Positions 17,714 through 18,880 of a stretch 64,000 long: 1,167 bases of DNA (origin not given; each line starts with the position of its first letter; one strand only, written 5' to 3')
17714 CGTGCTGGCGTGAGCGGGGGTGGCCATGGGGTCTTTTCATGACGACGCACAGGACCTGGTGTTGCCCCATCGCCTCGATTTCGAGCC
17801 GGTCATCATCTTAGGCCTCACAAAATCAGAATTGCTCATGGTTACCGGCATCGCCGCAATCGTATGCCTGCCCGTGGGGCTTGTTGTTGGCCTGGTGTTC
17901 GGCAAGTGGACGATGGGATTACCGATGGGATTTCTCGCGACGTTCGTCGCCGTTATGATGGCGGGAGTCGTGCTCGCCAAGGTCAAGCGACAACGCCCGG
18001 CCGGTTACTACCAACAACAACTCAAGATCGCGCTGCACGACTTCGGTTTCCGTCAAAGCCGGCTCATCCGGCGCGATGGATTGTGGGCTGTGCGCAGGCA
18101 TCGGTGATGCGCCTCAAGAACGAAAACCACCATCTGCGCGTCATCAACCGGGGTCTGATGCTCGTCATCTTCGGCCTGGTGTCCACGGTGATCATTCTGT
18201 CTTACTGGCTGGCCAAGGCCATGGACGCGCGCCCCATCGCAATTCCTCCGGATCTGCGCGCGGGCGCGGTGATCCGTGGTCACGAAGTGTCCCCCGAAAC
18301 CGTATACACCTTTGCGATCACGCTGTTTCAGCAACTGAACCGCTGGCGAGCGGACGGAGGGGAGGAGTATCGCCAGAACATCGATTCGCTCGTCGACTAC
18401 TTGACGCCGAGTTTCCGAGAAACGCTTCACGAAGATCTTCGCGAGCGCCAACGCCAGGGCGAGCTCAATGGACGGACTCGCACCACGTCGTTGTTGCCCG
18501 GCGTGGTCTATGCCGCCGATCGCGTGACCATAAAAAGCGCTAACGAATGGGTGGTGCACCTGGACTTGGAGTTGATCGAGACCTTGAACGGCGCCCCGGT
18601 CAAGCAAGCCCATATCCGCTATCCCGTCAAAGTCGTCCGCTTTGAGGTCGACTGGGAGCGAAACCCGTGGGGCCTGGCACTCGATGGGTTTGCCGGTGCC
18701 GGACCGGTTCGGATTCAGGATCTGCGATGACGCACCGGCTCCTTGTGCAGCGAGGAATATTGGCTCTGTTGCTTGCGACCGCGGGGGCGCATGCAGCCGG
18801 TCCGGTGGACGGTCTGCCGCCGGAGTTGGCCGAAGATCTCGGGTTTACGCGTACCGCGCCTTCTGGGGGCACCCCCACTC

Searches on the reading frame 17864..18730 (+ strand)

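Call 80: search_protein_families(library=pfam, proteins=[window:17864-18730:+], max_evalue=0.001)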
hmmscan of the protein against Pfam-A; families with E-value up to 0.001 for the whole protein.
window:17864-18730:+ (288 aa): 2 families
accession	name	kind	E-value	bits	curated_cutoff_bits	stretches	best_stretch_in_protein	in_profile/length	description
PF11444.14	DUF2895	-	9.3e-62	208.5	22.6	1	89-284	4-198/198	Protein of unknown function (DUF2895)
PF05309.16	TraE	-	0.00095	19.1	24.8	0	85-151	7-74/182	TraE protein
